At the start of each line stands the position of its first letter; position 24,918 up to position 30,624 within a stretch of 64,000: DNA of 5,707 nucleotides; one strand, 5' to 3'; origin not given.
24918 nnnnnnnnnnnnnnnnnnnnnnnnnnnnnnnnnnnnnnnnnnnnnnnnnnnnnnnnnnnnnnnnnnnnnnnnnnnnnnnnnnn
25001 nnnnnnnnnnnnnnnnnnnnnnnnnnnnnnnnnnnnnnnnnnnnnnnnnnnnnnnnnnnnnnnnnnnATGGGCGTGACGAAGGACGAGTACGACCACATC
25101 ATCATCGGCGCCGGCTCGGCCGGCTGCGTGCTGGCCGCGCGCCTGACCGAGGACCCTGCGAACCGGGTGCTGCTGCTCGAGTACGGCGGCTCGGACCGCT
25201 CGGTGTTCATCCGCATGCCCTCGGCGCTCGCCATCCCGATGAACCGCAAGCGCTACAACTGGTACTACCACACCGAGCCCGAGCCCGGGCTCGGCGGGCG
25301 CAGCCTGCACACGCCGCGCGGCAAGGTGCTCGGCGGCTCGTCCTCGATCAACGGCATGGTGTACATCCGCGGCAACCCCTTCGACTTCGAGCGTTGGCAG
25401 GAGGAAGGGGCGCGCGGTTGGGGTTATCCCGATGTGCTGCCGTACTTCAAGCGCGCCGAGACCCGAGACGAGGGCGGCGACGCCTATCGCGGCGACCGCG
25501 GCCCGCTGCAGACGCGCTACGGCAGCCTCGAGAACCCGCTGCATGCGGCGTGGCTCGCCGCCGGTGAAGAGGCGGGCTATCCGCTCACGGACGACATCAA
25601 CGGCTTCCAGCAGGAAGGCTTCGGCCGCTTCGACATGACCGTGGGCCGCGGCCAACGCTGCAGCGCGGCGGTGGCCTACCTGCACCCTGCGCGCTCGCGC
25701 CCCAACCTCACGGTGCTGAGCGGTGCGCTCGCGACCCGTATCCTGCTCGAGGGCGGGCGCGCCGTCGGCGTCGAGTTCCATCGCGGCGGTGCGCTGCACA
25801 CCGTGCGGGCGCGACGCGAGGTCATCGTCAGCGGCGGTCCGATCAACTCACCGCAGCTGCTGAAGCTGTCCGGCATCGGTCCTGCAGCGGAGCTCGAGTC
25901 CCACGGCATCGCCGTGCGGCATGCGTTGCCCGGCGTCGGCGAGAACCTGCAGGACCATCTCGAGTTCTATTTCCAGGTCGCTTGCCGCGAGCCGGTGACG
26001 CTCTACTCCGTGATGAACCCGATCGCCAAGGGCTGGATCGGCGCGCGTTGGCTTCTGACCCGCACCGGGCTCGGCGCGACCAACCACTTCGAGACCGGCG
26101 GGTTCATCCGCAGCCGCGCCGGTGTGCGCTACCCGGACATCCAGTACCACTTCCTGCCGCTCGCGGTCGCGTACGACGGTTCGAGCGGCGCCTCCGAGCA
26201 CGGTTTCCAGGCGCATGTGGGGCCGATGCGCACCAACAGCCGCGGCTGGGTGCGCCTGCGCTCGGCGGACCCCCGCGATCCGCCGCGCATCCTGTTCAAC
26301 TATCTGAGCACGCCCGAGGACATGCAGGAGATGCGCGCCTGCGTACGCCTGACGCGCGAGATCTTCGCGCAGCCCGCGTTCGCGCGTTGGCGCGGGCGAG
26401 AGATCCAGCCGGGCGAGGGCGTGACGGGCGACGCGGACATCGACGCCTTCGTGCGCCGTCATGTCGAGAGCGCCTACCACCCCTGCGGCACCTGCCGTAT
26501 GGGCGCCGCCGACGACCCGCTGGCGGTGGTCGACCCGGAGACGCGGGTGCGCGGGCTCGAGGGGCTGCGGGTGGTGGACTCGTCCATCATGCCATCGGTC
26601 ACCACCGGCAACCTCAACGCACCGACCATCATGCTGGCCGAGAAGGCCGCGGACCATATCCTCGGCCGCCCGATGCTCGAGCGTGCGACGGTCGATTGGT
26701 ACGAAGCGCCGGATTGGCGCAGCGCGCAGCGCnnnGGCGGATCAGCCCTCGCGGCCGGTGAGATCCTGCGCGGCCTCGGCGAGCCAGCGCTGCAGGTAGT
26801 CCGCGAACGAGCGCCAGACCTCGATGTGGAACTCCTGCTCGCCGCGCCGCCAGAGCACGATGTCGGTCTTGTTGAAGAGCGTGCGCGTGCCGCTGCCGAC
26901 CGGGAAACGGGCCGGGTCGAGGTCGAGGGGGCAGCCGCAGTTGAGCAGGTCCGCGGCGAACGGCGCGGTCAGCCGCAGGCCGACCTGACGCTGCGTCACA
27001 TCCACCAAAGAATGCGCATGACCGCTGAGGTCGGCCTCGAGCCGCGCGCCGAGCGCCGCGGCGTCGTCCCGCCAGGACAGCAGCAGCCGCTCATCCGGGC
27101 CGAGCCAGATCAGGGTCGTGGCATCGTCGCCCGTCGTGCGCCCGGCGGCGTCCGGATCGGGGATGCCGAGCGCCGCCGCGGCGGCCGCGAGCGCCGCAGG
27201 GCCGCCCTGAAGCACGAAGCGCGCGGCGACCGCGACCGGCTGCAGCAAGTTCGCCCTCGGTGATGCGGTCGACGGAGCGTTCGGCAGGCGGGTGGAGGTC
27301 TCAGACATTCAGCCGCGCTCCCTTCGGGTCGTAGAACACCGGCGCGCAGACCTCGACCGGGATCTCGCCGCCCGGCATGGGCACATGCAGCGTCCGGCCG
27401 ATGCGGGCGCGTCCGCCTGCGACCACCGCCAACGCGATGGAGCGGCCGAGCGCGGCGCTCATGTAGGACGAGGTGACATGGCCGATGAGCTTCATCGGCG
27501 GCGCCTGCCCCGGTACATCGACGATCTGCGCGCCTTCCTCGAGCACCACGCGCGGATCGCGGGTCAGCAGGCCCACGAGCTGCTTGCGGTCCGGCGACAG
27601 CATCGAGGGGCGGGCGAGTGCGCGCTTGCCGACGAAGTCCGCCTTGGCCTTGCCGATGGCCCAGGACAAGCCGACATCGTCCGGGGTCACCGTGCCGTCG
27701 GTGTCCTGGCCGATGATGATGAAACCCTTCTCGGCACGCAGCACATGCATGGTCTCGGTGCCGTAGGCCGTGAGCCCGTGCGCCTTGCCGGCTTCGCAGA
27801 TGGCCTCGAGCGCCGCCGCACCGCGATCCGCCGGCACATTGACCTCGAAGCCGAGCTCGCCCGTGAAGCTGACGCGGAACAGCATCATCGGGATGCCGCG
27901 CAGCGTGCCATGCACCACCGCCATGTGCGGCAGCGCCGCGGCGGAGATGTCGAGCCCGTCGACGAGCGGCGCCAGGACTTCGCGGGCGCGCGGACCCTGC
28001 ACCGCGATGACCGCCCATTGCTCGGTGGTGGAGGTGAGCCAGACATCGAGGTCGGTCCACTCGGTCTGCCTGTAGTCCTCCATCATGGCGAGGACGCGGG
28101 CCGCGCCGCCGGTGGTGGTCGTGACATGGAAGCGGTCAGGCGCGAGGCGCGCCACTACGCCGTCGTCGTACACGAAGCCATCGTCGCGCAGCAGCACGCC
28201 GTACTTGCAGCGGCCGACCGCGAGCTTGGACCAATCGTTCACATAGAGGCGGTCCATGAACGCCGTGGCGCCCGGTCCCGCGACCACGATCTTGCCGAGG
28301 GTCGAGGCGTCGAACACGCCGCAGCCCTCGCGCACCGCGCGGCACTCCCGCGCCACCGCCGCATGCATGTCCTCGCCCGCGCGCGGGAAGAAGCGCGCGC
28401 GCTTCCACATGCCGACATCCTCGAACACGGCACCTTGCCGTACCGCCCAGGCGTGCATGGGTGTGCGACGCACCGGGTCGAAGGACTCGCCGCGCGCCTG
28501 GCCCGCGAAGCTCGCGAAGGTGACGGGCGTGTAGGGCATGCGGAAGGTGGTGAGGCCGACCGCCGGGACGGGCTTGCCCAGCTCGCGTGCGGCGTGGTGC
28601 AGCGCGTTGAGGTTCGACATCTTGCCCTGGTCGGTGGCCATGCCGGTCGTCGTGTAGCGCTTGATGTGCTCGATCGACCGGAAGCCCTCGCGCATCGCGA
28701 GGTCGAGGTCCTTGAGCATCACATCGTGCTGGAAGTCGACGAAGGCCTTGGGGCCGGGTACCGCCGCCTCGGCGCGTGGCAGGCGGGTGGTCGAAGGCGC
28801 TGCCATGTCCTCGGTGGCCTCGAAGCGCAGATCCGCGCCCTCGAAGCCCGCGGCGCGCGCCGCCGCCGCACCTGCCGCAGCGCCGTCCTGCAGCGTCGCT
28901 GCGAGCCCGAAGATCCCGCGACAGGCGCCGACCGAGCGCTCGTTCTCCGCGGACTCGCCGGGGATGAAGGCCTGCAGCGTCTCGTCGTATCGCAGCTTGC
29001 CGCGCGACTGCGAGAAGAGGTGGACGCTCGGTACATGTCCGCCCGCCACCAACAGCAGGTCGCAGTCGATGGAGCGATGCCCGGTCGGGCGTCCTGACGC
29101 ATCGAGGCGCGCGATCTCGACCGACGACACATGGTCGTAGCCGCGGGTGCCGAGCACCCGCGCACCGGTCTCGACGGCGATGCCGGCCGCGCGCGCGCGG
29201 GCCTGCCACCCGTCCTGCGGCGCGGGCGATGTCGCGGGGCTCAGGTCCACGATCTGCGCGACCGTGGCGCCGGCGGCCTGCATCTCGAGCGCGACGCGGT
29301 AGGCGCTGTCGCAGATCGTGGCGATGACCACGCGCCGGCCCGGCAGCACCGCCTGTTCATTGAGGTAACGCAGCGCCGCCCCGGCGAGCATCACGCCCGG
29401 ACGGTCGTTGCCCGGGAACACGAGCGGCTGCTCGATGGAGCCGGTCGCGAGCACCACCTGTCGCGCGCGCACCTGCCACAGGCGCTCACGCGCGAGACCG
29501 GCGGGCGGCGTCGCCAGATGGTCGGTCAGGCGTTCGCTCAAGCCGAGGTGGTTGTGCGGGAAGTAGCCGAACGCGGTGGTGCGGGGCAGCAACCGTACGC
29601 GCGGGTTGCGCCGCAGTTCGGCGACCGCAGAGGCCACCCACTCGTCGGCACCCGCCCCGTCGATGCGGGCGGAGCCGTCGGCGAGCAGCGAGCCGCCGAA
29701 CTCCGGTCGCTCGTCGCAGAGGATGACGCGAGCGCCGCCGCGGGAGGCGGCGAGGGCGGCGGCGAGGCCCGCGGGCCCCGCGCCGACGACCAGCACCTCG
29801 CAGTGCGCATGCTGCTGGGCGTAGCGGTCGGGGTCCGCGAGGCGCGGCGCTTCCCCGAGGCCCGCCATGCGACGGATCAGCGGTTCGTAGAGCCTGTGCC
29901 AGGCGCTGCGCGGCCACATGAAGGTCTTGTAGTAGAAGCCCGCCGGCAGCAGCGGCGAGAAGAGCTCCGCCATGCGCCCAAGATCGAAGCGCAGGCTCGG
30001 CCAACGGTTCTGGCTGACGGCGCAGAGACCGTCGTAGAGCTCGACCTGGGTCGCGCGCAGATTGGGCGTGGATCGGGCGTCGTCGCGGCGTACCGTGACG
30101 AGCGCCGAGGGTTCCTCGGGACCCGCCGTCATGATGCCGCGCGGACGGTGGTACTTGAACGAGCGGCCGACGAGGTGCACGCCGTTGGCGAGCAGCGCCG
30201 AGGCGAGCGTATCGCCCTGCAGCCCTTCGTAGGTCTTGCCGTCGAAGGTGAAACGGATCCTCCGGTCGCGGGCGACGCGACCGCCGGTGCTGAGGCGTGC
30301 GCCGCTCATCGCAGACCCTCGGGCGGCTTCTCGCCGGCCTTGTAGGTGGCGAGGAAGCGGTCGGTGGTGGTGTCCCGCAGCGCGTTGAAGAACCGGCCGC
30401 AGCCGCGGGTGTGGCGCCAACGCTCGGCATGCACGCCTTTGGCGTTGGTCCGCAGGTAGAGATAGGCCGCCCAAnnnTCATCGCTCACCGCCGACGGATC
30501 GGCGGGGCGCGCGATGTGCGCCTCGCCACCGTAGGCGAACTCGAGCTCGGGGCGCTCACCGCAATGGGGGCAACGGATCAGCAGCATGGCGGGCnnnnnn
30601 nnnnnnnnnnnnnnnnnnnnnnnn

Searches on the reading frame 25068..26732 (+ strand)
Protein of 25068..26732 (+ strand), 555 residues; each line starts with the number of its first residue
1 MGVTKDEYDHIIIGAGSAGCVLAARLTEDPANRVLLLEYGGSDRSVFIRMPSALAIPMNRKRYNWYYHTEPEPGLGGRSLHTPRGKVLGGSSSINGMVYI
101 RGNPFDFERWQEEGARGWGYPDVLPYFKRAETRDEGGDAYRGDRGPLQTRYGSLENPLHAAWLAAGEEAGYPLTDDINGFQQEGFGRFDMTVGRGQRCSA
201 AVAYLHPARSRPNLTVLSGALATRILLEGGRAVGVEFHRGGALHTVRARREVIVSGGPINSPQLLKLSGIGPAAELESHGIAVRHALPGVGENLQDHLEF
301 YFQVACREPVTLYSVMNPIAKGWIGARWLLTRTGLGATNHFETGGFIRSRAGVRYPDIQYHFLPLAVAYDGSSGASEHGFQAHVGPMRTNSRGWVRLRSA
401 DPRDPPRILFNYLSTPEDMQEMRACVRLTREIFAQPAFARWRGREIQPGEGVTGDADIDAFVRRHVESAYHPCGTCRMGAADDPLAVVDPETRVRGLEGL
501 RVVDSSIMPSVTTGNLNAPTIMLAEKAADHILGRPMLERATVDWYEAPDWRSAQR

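Call 48: search_protein_families(library=pfam, proteins=[window:25068-26732:+], max_evalue=0.00001)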
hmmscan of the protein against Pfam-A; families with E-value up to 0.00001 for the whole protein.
window:25068-26732:+ (555 aa): 3 families
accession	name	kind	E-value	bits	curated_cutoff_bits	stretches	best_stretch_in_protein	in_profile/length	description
PF00732.25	GMC_oxred_N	-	4.1e-56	190.6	23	1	8-298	1-217/218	GMC oxidoreductase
PF05199.19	GMC_oxred_C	-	1.1e-42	146.4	24.6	1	390-524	2-139/139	GMC oxidoreductase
PF00890.30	FAD_binding_2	-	4.6e-07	29.8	20.4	0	9-44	1-35/414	FAD binding domain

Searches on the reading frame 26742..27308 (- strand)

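Call 48: search_protein_families(library=pfam, proteins=[window:26742-27308:-], max_evalue=0.00001)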
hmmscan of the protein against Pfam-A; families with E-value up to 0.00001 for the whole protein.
window:26742-27308:- (188 aa): 1 family
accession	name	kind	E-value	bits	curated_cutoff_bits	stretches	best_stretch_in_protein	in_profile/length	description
PF04268.17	SoxG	-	1.3e-17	64.7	21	1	37-180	7-150/152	Sarcosine oxidase, gamma subunit family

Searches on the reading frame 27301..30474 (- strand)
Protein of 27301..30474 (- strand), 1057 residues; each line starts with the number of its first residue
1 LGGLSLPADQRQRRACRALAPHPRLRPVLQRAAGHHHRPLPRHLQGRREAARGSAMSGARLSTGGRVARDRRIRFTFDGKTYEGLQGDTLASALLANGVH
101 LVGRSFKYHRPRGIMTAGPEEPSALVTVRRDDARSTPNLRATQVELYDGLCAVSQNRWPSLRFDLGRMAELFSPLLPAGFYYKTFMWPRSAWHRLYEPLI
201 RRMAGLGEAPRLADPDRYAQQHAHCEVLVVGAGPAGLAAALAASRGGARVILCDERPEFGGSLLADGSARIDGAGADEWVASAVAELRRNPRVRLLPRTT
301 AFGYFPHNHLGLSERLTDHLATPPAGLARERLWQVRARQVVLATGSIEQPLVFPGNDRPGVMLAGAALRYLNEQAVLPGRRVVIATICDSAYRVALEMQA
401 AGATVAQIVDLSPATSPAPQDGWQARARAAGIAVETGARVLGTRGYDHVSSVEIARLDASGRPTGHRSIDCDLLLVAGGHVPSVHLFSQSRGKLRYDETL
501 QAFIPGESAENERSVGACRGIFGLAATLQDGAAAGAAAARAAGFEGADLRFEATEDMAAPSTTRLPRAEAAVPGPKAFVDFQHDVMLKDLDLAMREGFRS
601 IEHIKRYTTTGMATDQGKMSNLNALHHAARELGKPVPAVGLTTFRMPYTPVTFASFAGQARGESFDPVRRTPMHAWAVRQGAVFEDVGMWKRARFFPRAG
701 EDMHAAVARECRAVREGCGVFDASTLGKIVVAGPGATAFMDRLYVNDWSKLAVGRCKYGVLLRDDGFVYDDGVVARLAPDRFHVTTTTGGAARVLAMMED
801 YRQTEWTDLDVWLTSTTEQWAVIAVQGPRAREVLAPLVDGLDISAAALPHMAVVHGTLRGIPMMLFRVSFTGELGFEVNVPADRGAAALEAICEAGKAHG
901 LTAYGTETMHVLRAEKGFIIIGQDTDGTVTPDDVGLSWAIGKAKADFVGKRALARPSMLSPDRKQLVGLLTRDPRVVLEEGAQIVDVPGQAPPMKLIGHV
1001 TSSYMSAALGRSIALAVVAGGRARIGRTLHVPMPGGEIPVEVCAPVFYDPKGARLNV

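Call 48: search_protein_families(library=pfam, proteins=[window:27301-30474:-], max_evalue=0.00001)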
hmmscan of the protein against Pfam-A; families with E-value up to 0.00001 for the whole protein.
window:27301-30474:- (1057 aa): 9 families
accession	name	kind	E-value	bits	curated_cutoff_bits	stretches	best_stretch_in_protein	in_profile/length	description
PF01571.26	GCV_T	-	1.5e-69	234.6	25.6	1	673-939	1-255/255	Aminomethyltransferase folate-binding domain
PF17806.6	SO_alpha_A3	-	2.7e-32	111.4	23.1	1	576-658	3-86/87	Sarcosine oxidase A3 domain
PF13510.11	Fer2_4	-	6.3e-25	87.5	22.8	1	71-156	2-81/82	2Fe-2S iron-sulfur cluster binding domain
PF08669.17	GCV_T_C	-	5.2e-20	71.6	25.9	1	964-1049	1-80/80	Glycine cleavage T-protein C-terminal barrel domain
PF07992.20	Pyr_redox_2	-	1.2e-12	48.3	26.1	1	226-501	2-264/291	Pyridine nucleotide-disulphide oxidoreductase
PF12831.13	FAD_oxidored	-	4.8e-11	43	27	1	226-292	1-69/416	FAD dependent oxidoreductase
PF00890.30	FAD_binding_2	-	6.2e-07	29.4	20.4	1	227-269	2-45/414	FAD binding domain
PF03486.20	HI0933_like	-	1.6e-06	28.2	50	1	226-276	2-52/244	HI0933-like protein Rossmann domain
PF13738.12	Pyr_redox_3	-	8.6e-06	25.6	30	0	228-251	1-26/305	Pyridine nucleotide-disulphide oxidoreductase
